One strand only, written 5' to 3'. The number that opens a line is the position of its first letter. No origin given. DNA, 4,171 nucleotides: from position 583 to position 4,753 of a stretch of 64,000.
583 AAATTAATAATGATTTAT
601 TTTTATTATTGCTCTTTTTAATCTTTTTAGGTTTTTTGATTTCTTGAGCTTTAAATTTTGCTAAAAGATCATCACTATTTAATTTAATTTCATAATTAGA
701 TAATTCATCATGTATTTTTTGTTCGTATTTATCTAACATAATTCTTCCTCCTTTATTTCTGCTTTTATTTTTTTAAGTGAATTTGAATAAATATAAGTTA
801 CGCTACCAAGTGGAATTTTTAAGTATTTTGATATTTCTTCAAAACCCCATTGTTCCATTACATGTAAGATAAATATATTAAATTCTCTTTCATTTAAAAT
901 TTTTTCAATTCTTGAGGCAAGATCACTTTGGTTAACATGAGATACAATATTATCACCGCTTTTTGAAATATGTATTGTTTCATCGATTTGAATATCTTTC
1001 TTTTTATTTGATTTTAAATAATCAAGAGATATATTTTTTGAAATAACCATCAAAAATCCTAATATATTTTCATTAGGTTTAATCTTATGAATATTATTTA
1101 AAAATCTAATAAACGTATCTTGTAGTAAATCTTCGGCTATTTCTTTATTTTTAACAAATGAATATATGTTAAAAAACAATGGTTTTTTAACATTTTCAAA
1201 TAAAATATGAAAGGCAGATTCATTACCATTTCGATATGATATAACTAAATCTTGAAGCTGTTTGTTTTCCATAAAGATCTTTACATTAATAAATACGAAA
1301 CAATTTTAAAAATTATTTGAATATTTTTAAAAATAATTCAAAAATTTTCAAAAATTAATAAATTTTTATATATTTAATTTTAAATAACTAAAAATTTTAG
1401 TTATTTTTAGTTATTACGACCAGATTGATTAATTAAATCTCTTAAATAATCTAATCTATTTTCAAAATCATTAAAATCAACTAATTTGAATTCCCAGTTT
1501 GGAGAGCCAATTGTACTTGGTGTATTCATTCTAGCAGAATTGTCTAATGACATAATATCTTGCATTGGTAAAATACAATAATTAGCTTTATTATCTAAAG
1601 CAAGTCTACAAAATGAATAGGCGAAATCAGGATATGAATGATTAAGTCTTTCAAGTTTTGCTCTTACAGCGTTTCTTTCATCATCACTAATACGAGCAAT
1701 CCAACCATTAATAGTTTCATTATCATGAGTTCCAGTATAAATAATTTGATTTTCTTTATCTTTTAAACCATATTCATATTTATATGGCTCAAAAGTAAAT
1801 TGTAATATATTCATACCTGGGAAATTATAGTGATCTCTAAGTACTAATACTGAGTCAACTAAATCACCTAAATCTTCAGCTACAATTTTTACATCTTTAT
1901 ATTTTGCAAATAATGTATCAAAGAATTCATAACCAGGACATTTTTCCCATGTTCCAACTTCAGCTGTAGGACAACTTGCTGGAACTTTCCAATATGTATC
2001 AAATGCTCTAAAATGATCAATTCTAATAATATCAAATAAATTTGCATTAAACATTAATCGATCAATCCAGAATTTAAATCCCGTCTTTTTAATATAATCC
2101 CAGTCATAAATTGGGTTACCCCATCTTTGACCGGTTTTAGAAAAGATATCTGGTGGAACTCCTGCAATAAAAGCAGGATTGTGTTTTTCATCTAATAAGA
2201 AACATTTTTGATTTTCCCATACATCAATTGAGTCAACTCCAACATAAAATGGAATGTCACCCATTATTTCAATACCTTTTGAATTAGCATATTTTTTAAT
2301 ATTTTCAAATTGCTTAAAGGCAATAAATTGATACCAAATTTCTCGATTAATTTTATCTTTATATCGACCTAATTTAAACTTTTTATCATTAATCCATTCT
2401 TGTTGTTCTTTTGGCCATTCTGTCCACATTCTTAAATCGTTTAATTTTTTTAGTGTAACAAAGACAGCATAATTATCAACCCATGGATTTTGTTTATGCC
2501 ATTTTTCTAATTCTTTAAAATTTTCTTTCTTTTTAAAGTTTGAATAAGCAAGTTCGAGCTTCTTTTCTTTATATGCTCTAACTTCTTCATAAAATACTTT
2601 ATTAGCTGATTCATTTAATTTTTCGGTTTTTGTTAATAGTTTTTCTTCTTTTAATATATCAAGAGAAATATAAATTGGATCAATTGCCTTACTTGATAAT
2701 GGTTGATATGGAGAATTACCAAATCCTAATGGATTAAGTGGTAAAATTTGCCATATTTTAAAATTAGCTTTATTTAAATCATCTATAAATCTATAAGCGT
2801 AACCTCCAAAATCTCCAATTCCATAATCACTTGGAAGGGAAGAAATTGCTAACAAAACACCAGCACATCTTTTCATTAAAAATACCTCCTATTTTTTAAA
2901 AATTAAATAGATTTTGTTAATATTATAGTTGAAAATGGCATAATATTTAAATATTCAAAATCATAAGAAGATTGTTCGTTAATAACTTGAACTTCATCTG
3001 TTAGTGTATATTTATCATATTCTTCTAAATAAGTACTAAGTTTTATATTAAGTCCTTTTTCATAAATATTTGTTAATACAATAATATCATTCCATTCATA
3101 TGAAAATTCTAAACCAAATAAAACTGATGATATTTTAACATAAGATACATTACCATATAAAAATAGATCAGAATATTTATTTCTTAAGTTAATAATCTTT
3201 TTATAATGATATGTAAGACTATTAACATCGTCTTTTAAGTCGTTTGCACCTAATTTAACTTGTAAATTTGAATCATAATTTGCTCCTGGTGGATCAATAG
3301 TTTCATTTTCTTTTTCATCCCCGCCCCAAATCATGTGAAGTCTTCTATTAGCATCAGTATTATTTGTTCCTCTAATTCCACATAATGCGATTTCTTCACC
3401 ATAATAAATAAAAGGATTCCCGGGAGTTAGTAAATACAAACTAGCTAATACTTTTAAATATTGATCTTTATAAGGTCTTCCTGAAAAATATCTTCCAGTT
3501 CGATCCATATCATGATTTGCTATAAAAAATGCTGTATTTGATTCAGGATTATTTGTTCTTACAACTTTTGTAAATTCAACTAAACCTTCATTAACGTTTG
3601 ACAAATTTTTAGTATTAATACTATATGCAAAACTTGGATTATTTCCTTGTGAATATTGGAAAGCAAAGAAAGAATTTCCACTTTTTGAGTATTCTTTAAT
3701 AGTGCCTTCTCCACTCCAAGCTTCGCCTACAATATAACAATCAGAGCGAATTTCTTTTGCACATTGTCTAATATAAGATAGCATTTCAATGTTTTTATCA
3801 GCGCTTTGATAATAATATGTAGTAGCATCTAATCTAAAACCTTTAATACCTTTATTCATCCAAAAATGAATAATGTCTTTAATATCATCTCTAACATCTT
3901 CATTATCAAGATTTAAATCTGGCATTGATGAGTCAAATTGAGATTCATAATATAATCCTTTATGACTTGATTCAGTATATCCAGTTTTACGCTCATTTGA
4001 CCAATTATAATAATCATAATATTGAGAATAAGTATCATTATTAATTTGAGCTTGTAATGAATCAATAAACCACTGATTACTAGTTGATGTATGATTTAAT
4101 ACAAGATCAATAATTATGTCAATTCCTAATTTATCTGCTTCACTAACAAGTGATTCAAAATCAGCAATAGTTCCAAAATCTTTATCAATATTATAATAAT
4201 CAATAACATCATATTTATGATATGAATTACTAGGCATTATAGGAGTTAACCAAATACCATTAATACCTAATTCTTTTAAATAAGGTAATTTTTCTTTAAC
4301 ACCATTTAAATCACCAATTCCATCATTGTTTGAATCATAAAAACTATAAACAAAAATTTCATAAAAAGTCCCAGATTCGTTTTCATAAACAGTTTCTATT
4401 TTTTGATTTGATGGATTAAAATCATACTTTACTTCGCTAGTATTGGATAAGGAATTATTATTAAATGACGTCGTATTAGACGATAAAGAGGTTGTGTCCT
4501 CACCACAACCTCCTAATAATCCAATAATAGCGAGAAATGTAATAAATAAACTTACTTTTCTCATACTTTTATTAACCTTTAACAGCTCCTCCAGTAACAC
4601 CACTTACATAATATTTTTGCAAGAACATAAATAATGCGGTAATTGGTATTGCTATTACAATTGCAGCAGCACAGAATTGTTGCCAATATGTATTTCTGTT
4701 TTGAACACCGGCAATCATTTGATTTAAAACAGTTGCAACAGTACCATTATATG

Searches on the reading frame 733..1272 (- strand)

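Call 25: search_protein_families(library=pfam, proteins=[window:733-1272:-], max_evalue=0.00001)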
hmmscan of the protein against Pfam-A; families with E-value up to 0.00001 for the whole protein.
window:733-1272:- (179 aa): 2 families
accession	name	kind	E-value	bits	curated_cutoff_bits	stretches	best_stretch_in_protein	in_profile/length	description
PF04542.20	Sigma70_r2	-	1.3e-09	38.1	24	1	25-91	2-70/71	Sigma-70 region 2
PF08281.18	Sigma70_r4_2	-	9e-06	25.7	25.7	0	126-168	11-53/54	Sigma-70, region 4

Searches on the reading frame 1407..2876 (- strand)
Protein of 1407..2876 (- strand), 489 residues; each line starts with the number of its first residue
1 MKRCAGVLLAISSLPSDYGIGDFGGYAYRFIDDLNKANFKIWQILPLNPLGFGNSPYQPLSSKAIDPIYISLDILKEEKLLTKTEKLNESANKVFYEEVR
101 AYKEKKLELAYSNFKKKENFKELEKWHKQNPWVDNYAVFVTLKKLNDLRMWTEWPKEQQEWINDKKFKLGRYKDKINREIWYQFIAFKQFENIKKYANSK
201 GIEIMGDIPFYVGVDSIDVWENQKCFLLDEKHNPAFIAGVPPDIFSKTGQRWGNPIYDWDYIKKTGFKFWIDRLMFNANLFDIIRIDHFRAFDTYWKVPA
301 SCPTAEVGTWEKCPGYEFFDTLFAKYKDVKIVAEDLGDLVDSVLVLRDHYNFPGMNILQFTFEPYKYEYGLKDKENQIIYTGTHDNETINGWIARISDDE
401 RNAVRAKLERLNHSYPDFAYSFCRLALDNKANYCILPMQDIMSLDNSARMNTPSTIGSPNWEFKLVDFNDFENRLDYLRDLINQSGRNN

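Call 25: search_protein_families(library=pfam, proteins=[window:1407-2876:-], max_evalue=0.00001)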
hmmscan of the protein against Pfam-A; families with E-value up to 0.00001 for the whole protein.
window:1407-2876:- (489 aa): 1 family
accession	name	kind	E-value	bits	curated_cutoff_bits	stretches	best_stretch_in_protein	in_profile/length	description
PF02446.23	Glyco_hydro_77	-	8.5e-148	493.5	25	1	10-465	2-459/465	4-alpha-glucanotransferase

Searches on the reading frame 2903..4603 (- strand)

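Call 25: search_protein_families(library=pfam, proteins=[window:2903-4603:-], max_evalue=0.00001)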
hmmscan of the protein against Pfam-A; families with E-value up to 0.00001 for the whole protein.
window:2903-4603:- (566 aa): 1 family
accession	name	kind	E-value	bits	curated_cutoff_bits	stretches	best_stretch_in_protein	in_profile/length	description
PF00128.31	Alpha-amylase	-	2e-76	258.5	22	1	83-478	2-441/446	Alpha amylase, catalytic domain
